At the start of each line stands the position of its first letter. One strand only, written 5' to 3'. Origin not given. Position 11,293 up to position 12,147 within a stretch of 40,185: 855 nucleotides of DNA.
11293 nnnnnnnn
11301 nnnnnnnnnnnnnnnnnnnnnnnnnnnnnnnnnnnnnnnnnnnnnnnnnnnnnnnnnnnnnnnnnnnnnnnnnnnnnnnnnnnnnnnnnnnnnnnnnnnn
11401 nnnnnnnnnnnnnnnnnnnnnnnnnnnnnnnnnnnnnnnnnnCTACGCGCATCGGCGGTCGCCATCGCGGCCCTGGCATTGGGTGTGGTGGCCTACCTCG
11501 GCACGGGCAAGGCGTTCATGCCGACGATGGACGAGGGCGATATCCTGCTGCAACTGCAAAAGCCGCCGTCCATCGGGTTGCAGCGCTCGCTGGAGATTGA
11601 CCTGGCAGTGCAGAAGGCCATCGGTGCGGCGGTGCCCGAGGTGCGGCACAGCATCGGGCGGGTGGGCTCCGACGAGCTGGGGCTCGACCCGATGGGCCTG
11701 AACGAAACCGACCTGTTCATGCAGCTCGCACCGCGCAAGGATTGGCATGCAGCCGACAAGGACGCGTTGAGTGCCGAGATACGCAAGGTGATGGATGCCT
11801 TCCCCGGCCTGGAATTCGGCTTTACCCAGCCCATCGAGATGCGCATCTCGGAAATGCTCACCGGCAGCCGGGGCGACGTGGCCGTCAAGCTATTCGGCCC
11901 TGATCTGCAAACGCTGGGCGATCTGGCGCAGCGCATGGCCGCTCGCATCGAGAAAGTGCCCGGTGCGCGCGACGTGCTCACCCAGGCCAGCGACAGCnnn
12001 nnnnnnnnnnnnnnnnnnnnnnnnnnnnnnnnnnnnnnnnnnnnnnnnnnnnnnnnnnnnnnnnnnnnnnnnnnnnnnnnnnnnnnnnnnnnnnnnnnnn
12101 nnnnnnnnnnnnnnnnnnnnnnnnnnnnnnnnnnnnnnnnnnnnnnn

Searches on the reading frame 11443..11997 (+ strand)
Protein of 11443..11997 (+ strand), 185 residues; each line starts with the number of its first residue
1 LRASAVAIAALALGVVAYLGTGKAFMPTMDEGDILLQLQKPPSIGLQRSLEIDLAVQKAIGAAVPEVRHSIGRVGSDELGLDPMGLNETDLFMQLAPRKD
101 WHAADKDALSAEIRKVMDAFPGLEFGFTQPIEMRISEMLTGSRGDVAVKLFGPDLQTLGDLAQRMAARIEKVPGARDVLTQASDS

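Call 81: search_solved_structures(query=window:11443-11997:+, max_evalue=0.001, show_alignments=3)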
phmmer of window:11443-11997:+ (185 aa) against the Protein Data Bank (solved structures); distinct sequences matched with E-value up to 0.001: 7.
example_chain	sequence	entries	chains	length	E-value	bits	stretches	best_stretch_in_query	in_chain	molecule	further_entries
4k0e_A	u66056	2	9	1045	2.9e-21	79.4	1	5-180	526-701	Heavy metal cation tricomponent efflux pump ZneA(CzcA-like)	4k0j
4dnt_A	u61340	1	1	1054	1.8e-11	47.5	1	8-181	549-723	Cation efflux system protein CusA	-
3ne5_A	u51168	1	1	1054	1.8e-11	47.5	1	8-181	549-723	Cation efflux system protein cusA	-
3t51_A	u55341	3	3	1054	1.8e-11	47.5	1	8-181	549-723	Cation efflux system protein CusA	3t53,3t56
3k07_A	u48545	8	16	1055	1.8e-11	47.5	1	8-181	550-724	Cation efflux system protein cusA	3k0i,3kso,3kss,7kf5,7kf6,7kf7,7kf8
4dnr_A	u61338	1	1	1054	2.9e-11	46.8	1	8-179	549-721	Cation efflux system protein CusA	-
4dop_A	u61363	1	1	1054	1.3e-10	44.7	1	8-181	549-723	Cation efflux system protein CusA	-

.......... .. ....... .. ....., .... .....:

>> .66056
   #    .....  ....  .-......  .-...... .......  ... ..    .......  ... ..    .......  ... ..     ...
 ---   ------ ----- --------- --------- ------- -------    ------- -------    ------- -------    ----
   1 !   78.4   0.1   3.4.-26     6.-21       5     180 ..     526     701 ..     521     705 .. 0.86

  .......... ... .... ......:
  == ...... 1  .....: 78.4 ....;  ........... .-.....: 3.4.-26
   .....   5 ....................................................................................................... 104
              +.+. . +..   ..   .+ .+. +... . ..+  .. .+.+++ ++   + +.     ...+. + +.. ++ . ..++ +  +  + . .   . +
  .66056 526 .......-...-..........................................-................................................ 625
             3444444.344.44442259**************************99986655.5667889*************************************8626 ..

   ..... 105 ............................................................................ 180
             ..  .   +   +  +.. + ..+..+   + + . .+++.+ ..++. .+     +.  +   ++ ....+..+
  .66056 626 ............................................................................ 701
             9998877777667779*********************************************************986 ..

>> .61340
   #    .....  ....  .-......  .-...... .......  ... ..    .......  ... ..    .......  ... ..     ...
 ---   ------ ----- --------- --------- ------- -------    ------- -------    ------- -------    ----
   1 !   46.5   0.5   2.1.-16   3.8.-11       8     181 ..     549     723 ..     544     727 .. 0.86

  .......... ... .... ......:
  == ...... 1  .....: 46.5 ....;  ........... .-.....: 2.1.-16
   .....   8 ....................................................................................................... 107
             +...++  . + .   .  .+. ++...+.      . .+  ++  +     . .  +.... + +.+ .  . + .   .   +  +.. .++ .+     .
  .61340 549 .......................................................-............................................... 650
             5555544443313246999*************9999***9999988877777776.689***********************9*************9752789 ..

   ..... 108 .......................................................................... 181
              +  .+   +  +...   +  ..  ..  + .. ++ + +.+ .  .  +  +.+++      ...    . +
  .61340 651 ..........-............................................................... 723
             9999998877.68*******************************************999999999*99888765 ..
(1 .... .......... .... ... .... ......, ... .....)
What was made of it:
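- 9862..12957 (+): Heavy-metal-efflux RND permease (HmzA equivalent, intact here). The CusA Met triad is replaced by Q/E/E (call 81).
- On CusA-type Cu(I)/Ag(I) RND pumps: These positions align to Gln, Glu and Glu (call 81).
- Tried and rejected: Rejected on the missing Met triad (call 81), although the TM4 motif resembles that of CusA.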
